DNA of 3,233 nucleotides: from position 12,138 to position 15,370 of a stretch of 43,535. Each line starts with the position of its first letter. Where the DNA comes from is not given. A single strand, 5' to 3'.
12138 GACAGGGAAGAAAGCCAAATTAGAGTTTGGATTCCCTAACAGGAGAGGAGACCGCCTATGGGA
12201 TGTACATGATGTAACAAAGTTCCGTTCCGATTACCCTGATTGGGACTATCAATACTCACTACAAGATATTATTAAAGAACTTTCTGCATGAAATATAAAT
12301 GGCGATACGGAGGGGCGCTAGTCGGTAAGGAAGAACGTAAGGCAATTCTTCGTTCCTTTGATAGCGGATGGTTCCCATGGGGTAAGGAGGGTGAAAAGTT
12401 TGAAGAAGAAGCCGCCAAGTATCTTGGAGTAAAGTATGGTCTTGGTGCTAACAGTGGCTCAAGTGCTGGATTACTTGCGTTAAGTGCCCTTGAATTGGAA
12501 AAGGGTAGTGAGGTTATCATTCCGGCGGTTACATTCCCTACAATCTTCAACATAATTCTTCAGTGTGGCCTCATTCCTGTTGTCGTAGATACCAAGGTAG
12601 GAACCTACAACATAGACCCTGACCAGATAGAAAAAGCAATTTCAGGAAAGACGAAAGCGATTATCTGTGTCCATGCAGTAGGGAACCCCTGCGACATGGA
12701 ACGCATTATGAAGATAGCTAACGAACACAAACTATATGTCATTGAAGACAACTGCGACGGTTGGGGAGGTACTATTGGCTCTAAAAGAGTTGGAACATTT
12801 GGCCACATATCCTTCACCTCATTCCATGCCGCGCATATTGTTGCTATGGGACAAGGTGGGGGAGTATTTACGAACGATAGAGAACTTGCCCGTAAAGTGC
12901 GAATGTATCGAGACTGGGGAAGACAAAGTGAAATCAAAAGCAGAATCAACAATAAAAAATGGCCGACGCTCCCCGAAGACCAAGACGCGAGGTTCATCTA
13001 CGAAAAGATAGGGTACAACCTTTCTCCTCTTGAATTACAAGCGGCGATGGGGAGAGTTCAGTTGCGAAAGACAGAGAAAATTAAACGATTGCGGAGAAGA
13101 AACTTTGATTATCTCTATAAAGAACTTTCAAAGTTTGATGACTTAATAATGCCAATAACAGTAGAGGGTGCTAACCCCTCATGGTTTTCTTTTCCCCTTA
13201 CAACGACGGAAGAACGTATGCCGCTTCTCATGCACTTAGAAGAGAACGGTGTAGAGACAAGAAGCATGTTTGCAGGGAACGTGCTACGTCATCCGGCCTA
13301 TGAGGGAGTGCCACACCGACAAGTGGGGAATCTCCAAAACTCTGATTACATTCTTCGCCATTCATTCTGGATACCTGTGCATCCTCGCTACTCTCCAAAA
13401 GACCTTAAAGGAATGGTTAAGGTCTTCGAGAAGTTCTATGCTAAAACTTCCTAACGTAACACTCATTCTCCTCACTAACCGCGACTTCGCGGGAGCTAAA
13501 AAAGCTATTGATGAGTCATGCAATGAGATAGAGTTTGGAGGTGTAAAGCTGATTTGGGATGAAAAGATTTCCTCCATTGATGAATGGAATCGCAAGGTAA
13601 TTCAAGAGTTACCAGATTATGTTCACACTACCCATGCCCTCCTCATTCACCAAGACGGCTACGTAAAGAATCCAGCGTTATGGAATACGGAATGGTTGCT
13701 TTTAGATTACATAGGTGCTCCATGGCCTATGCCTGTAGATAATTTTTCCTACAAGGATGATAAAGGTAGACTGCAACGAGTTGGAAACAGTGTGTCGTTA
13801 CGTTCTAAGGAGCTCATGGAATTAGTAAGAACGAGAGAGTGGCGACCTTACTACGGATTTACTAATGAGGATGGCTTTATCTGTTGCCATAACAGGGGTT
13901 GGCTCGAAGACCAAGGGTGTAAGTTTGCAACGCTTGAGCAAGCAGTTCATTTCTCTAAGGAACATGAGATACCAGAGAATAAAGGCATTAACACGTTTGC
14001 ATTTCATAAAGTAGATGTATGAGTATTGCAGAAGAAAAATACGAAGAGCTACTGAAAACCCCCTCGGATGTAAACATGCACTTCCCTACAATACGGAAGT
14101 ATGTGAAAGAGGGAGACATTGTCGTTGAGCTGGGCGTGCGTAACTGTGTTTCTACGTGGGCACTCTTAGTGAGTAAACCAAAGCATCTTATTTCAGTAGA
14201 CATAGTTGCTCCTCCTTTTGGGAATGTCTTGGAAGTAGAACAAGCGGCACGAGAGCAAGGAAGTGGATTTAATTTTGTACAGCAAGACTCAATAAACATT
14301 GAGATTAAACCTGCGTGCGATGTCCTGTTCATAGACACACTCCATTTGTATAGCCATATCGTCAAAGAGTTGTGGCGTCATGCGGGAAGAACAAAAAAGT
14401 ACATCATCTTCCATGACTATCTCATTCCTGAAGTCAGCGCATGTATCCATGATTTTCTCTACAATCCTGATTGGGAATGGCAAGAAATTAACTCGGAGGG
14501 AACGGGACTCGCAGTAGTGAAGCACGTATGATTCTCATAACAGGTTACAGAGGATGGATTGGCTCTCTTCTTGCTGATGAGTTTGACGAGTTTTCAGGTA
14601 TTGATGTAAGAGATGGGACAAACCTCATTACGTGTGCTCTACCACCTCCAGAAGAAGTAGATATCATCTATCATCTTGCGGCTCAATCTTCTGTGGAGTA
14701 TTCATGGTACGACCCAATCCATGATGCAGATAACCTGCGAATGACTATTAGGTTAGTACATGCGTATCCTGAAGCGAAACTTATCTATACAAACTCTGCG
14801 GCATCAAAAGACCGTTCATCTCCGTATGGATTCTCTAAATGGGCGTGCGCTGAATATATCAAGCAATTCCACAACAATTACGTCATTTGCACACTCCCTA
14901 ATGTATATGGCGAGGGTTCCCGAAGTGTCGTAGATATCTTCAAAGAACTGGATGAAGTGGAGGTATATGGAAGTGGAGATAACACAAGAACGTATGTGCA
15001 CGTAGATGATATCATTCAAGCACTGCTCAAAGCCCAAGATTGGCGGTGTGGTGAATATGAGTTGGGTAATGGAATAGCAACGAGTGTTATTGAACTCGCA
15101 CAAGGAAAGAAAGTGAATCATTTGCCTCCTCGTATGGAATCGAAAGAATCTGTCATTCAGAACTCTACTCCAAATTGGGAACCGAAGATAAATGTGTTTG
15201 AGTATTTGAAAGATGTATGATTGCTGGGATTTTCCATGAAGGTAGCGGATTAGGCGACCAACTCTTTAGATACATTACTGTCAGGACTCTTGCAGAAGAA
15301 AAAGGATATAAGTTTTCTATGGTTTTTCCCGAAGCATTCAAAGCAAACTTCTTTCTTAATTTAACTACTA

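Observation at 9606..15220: A deoxy-sugar branch whose DegT-family enzyme has His at the catalytic Lys position and lacks the E1 iron-sulfur cysteines (3,6-dideoxyhexose-like pathway)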

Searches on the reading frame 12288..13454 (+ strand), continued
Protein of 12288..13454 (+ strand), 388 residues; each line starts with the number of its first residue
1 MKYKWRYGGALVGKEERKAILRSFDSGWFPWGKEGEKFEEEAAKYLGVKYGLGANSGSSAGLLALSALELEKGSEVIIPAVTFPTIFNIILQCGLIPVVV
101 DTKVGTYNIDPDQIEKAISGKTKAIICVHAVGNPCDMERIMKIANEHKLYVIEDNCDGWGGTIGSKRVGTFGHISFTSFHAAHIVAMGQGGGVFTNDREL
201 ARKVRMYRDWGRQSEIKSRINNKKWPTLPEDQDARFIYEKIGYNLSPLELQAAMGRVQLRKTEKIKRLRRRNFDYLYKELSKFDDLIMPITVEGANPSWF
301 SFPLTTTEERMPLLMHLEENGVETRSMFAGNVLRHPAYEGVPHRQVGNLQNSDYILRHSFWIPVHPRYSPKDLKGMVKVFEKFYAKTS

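Call 78: search_protein_families(library=pfam, proteins=[P0126, P0129, P0135, P0143, P0132, P0156, P0144, P0173, P0137, P0150], max_evalue=0.00001)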
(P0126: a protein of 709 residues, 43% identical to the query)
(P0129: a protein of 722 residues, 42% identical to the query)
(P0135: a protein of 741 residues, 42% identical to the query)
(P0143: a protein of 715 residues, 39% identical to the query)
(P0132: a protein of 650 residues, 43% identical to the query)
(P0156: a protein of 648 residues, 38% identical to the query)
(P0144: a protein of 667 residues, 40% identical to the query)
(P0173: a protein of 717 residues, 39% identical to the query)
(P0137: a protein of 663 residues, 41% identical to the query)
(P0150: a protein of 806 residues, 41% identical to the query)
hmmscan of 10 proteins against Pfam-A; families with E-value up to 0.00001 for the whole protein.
P0126 (709 aa): 6 families
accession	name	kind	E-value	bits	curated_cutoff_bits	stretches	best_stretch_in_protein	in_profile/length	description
PF01041.23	DegT_DnrJ_EryC1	-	3e-93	313.4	19.8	1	327-701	6-358/360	DegT/DnrJ/EryC1/StrS aminotransferase family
PF04321.23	RmlD_sub_bind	-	4.8e-59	200.2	27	1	3-274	2-273/287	RmlD substrate binding domain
PF01370.27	Epimerase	-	3.4e-20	72.9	20.9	1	4-213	1-239/240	NAD dependent epimerase/dehydratase family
PF16363.11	GDP_Man_Dehyd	-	1.8e-10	41.3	27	1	5-147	1-169/332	GDP-mannose 4,6 dehydratase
PF02719.21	Polysacc_synt_2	-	3e-07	30.3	20.2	1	37-147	56-154/293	Polysaccharide biosynthesis protein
PF01053.26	Cys_Met_Meta_PP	-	6e-07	28.8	27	1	347-468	54-175/381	Cys/Met metabolism PLP-dependent enzyme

P0129 (722 aa): 3 families
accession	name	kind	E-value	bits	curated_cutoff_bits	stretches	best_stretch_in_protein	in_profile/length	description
PF01041.23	DegT_DnrJ_EryC1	-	3.1e-88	296.9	19.8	1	334-715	6-358/360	DegT/DnrJ/EryC1/StrS aminotransferase family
PF04321.23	RmlD_sub_bind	-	1.1e-29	103.9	27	1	4-234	4-239/287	RmlD substrate binding domain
PF01370.27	Epimerase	-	1.1e-11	45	20.9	1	4-179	2-205/240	NAD dependent epimerase/dehydratase family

P0135 (741 aa): 6 families
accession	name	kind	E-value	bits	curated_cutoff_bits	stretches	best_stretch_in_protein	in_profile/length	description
PF01041.23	DegT_DnrJ_EryC1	-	6.5e-85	285.9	19.8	1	348-728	6-358/360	DegT/DnrJ/EryC1/StrS aminotransferase family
PF04321.23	RmlD_sub_bind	-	7.2e-68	229.2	27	1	4-286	2-281/287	RmlD substrate binding domain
PF01370.27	Epimerase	-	2.2e-24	86.6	20.9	1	5-179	1-195/240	NAD dependent epimerase/dehydratase family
PF16363.11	GDP_Man_Dehyd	-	7.5e-10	39.2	27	1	6-145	1-165/332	GDP-mannose 4,6 dehydratase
PF02719.21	Polysacc_synt_2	-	8.9e-07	28.8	20.2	1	45-145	62-150/293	Polysaccharide biosynthesis protein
PF07993.18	NAD_binding_4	-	9.4e-06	25.4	20.1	0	53-166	83-211/258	Male sterility protein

P0143 (715 aa): 4 families
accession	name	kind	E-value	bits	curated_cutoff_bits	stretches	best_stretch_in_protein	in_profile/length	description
PF01041.23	DegT_DnrJ_EryC1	-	6.8e-89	299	19.8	1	323-705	6-356/360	DegT/DnrJ/EryC1/StrS aminotransferase family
PF04321.23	RmlD_sub_bind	-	1.1e-43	149.8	27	1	1-264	1-268/287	RmlD substrate binding domain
PF01370.27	Epimerase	-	7.8e-18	65.2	20.9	1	3-171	1-188/240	NAD dependent epimerase/dehydratase family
PF00266.25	Aminotran_5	-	8.4e-06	25.4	21.5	0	362-477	67-182/371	Aminotransferase class-V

P0132 (650 aa): 4 families
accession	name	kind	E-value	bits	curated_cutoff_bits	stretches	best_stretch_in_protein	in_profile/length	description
PF01041.23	DegT_DnrJ_EryC1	-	1.2e-71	242.3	19.8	2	423-644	147-357/360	DegT/DnrJ/EryC1/StrS aminotransferase family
PF00155.27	Aminotran_1_2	-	3.3e-09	36.8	19.7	1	39-142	41-158/361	Aminotransferase class I and II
PF14890.11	Intein_splicing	-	4.5e-08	33.5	35.8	1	182-422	26-155/155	Intein splicing domain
PF13403.11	Hint_2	-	1.9e-06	28.8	28.4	1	163-201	2-40/147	Hint domain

P0156 (648 aa): 4 families
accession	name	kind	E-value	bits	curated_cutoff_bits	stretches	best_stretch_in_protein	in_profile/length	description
PF01041.23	DegT_DnrJ_EryC1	-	3e-66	224.5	19.8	2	16-167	4-155/360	DegT/DnrJ/EryC1/StrS aminotransferase family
PF14890.11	Intein_splicing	-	2.7e-10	40.7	35.8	1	179-415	27-155/155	Intein splicing domain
PF01053.26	Cys_Met_Meta_PP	-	4e-08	32.7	27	1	39-168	55-184/381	Cys/Met metabolism PLP-dependent enzyme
PF13403.11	Hint_2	-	8.2e-07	29.9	28.4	1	159-194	2-38/147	Hint domain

P0144 (667 aa): 3 families
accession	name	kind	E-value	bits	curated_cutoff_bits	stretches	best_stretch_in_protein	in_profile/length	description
PF01041.23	DegT_DnrJ_EryC1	-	3.8e-101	339.3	19.8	1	28-398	4-359/360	DegT/DnrJ/EryC1/StrS aminotransferase family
PF00535.33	Glycos_transf_2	-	5.2e-23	82.2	23.3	1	417-565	1-143/168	Glycosyl transferase family 2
PF10111.15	Glyco_tranf_2_2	-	3.4e-09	37.1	27.3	1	433-540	16-125/276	Glycosyltransferase like family 2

P0173 (717 aa): 9 families
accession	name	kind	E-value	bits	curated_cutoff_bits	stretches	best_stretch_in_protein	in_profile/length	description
PF01041.23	DegT_DnrJ_EryC1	-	9.6e-82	275.5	19.8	1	335-705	4-354/360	DegT/DnrJ/EryC1/StrS aminotransferase family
PF01370.27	Epimerase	-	2.2e-36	125.9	20.9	1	7-225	1-238/240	NAD dependent epimerase/dehydratase family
PF16363.11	GDP_Man_Dehyd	-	7.5e-27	95.1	27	1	40-291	57-330/332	GDP-mannose 4,6 dehydratase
PF04321.23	RmlD_sub_bind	-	1.8e-23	83.5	27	1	6-264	2-250/287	RmlD substrate binding domain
PF01073.25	3Beta_HSD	-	2e-18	66.9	22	1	40-212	50-225/280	3-beta hydroxysteroid dehydrogenase/isomerase family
PF07993.18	NAD_binding_4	-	8e-12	45.3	20.1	1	58-212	90-258/258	Male sterility protein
PF01053.26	Cys_Met_Meta_PP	-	1.9e-07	30.4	27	1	357-477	54-174/381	Cys/Met metabolism PLP-dependent enzyme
PF13460.12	NAD_binding_10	-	5.6e-07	30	27.2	1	38-165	42-145/184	NAD(P)H-binding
PF02719.21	Polysacc_synt_2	-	7.2e-06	25.8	20.2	0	32-112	51-130/293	Polysaccharide biosynthesis protein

P0137 (663 aa): 3 families
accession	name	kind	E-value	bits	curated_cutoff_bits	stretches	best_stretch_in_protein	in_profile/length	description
PF01041.23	DegT_DnrJ_EryC1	-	5.8e-83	279.5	19.8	2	13-162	4-154/360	DegT/DnrJ/EryC1/StrS aminotransferase family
PF00155.27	Aminotran_1_2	-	4.6e-09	36.4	19.7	1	36-133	45-158/361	Aminotransferase class I and II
PF14890.11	Intein_splicing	-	2.1e-08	34.6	35.8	1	160-418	10-155/155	Intein splicing domain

P0150 (806 aa): 5 families
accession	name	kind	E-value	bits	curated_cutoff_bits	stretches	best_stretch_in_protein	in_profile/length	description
PF01041.23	DegT_DnrJ_EryC1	-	8.5e-89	298.7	19.8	1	45-429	4-359/360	DegT/DnrJ/EryC1/StrS aminotransferase family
PF01370.27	Epimerase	-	1.9e-32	113.1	20.9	1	486-732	1-240/240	NAD dependent epimerase/dehydratase family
PF16363.11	GDP_Man_Dehyd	-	5.9e-19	69.1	27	1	562-799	82-332/332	GDP-mannose 4,6 dehydratase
PF07993.18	NAD_binding_4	-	1.3e-06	28.2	20.1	0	568-670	97-209/258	Male sterility protein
PF01212.27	Beta_elim_lyase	-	8.6e-06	25.7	27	0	67-194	35-170/288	Beta-eliminating lyase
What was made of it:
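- Relatives are often fused to RmlD-like reductase domains and never to an E3-like domain among the 10 tested (call 78).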

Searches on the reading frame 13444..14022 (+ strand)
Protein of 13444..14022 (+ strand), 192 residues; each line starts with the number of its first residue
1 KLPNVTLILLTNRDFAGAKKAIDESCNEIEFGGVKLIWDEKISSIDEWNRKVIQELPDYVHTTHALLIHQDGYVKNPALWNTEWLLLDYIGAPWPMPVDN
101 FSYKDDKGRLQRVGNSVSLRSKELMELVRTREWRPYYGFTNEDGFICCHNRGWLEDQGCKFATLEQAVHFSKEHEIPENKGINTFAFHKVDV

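Call 4: search_protein_families(library=pfam, proteins=[window:13444-14022:+], max_evalue=0.01)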
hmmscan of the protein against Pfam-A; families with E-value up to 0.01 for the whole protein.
window:13444-14022:+ (192 aa): 1 family
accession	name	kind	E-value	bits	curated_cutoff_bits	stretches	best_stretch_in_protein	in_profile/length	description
PF18922.5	DUF5672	-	4.5e-11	43.1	24.4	1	59-188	31-164/164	Protein of unknown function (DUF5672)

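Call 5: search_protein_families(library=ncbifam, proteins=[window:13444-14022:+], max_evalue=0.001)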
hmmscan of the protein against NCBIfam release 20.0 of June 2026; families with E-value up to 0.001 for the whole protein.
window:13444-14022:+ (192 aa): 0 families

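Call 32: search_protein_families(library=phrogs, proteins=[window:13444-14022:+], max_evalue=0.001)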
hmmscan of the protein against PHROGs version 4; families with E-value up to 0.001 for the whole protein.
window:13444-14022:+ (192 aa): 0 families

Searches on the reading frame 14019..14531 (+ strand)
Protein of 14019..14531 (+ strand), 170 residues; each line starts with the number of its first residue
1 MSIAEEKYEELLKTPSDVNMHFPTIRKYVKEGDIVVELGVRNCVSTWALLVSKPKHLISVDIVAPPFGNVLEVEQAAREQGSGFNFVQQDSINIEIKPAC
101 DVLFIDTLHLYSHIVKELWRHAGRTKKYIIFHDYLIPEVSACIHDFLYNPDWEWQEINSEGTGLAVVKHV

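Call 4: search_protein_families(library=pfam, proteins=[window:14019-14531:+], max_evalue=0.01)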
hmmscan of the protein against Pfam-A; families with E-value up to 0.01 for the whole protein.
window:14019-14531:+ (170 aa): 1 family
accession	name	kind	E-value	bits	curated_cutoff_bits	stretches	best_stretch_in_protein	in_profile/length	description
PF13578.12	Methyltransf_24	-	0.0013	20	26.3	1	37-134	2-105/105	Methyltransferase domain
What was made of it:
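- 14019..14531 (+): Putative class I methyltransferase (weak). Methyltransf_24 E 1.3e-3, below the cut-off (call 4).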

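Call 5: search_protein_families(library=ncbifam, proteins=[window:14019-14531:+], max_evalue=0.001)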
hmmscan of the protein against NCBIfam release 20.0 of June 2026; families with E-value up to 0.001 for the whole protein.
window:14019-14531:+ (170 aa): 0 families

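Call 32: search_protein_families(library=phrogs, proteins=[window:14019-14531:+], max_evalue=0.001)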
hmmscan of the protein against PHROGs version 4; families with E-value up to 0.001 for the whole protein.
window:14019-14531:+ (170 aa): 0 families

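Call 69: search_solved_structures(query=window:14019-14531:+, max_evalue=1, show_alignments=1)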
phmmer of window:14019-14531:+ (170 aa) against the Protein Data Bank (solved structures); distinct sequences matched with E-value up to 1: 0.
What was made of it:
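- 14019..14531 (+): No PDB sequence match (call 69).
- Tried and rejected: The methyltransferase-like ORF has no PDB sequence match (call 69).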

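Call 73: search_protein_families(library=pfam, alignment_id=A3, max_evalue=0.1)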
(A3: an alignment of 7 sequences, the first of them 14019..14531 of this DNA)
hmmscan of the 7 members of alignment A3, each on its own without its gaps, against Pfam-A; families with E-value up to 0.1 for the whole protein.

A. member 1, window:14019-14531:+ (170 aa): 1 family
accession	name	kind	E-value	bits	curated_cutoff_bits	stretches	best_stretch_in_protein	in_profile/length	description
PF13578.12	Methyltransf_24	-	0.0013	20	26.3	1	37-134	2-105/105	Methyltransferase domain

B. families by the number of members that match (of 7 scanned): 2 families
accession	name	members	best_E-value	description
PF13578.12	Methyltransf_24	6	0.0013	Methyltransferase domain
PF04989.18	RMNT_CmcI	3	0.0018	Rhamnosyl O-methyltransferase/CmcI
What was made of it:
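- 14019..14531 (+): 6/7 homologues hit Methyltransf_24 and 3/7 hit RMNT_CmcI, all weakly (call 73).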

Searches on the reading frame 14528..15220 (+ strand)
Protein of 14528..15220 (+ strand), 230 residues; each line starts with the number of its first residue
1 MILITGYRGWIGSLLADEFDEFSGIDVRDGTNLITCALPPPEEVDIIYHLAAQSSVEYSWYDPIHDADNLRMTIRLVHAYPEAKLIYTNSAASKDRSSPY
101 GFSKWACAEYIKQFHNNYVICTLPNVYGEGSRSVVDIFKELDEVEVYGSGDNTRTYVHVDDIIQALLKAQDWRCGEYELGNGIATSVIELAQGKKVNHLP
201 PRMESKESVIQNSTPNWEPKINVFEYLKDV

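Call 4: search_protein_families(library=pfam, proteins=[window:14528-15220:+], max_evalue=0.01)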
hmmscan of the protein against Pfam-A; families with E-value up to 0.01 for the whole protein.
window:14528-15220:+ (230 aa): 3 families
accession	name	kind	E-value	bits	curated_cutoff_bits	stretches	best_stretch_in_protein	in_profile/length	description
PF01370.27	Epimerase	-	2.4e-19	70.2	20.9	1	2-170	1-225/240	NAD dependent epimerase/dehydratase family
PF16363.11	GDP_Man_Dehyd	-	8.5e-13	48.9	27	2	25-82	59-115/332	GDP-mannose 4,6 dehydratase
PF04321.23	RmlD_sub_bind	-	0.003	17.1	27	0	98-191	123-224/287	RmlD substrate binding domain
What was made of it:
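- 14528..15220 (+): Short (230 aa) extended SDR with SPYGFSK; candidate 4-ketoreductase. Pfam Epimerase 2.4e-19 (call 4).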

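Call 5: search_protein_families(library=ncbifam, proteins=[window:14528-15220:+], max_evalue=0.001)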
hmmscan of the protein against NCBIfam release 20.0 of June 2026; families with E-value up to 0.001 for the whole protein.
window:14528-15220:+ (230 aa): 7 families
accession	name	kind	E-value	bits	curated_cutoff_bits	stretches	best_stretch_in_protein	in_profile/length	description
TIGR02197.1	heptose_epim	equivalog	3e-08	33.2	274.6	1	134-193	197-255/316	ADP-glyceromanno-heptose 6-epimerase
TIGR01179.1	galE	equivalog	3.4e-07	29.4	262.3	0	150-191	222-268/332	UDP-glucose 4-epimerase GalE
NF047837.1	UDPAcbARedWbcJ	equivalog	1.3e-05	24.3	500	1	2-172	3-186/372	UDP-2-acetamido-2,6-beta-L-arabino-hexul-4-ose reductase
TIGR01181.1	dTDP_gluc_dehyt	equivalog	4.2e-05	22.8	365.1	0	96-190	147-253/321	dTDP-glucose 4,6-dehydratase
NF047922.1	GDPFucSynFcl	equivalog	8.2e-05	22.2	500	1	139-192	192-247/308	GDP-L-fucose synthase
TIGR04180.1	EDH_00030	hypoth_equivalog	0.00021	20.4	475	0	7-83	36-111/297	NAD-dependent 4,6-dehydratase LegB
NF041015.1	UDPsulfquin_syn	equivalog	0.00058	18.9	575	0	144-191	252-303/384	UDP-sulfoquinovose synthase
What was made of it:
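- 14528..15220 (+): Weak NCBIfam hit to the 4-ketoreductase WbcJ, 1.3e-5 (call 5).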

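Call 17: search_solved_structures(query=window:14528-15220:+, max_evalue=0.001, show_alignments=2)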
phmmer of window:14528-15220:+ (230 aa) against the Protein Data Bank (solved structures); distinct sequences matched with E-value up to 0.001: 19.
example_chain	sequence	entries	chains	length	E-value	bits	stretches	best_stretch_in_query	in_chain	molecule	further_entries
4zrm_A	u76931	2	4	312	2.3e-12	50.1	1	93-228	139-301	UDP-glucose 4-epimerase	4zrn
7ys8_A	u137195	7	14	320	2.8e-10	43.3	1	42-186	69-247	UDP-glucose 4-epimerase | UDP-glucose 4-epimerase along with EC 5.1.3.2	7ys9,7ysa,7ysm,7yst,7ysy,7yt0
8rdg_A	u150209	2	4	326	2.5e-07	33.6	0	80-192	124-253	SDR family NAD(P)-dependent oxidoreductase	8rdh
6zl6_A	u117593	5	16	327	4.1e-07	32.9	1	42-171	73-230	Epimerase domain-containing protein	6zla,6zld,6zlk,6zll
8rdi_A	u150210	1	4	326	7.8e-07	32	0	80-192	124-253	SDR family NAD(P)-dependent oxidoreductase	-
6zlj_A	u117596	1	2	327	1.2e-06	31.4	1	42-171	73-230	Epimerase domain-containing protein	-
3ehe_A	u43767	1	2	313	5.5e-06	29.3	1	78-180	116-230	UDP-glucose 4-epimerase (GalE-1)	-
6kv9_A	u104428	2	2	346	1.8e-05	27.5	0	44-191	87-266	MoeE5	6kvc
3sxp_A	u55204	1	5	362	0.00014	24.6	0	96-191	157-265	ADP-L-glycero-D-mannoheptose-6-epimerase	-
4lk3_A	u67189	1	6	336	0.00024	23.9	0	142-192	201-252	UDP-glucuronic acid decarboxylase 1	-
4m55_A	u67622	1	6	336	0.00025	23.8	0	142-192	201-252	UDP-glucuronic acid decarboxylase 1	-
4gll_A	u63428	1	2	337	0.00025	23.8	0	142-192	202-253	UDP-glucuronic acid decarboxylase 1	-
2b69_A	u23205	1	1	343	0.00027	23.7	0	142-192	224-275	UDP-glucuronate decarboxylase 1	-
2pzj_A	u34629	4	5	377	0.00039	23.2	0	41-129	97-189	Putative nucleotide sugar epimerase/ dehydratase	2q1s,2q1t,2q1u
3sc6_A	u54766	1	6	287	0.00051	22.8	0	99-192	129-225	dTDP-4-dehydrorhamnose reductase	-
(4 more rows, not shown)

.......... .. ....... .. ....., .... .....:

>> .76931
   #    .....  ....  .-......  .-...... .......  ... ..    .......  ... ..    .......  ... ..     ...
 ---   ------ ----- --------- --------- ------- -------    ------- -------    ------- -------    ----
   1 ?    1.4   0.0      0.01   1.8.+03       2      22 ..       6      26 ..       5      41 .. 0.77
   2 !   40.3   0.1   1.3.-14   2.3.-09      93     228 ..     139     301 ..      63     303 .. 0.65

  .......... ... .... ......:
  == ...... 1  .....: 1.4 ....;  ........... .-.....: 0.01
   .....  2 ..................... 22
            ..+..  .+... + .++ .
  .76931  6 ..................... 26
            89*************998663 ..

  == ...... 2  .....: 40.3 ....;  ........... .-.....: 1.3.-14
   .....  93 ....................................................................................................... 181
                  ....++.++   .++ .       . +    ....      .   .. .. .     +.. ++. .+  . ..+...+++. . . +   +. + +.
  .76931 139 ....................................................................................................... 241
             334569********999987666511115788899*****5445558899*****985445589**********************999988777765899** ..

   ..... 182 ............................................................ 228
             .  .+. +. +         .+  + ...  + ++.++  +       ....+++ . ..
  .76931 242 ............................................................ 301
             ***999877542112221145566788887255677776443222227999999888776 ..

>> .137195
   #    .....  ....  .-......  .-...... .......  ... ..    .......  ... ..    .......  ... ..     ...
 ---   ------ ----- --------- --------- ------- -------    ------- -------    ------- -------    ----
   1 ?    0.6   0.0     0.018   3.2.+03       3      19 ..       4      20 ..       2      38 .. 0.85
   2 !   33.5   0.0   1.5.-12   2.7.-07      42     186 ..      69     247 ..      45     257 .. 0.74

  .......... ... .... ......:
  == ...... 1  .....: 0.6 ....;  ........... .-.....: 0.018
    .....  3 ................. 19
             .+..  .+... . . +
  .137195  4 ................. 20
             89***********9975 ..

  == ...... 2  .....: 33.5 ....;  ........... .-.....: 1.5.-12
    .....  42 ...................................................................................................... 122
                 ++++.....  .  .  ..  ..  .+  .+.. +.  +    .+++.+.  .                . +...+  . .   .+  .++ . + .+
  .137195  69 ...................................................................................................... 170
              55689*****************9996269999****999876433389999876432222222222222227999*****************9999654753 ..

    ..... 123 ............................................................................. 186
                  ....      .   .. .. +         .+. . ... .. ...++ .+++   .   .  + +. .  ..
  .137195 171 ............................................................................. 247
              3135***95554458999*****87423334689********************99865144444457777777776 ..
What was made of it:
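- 14528..15220 (+): PDB GalE-like 2e-12 (call 17).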
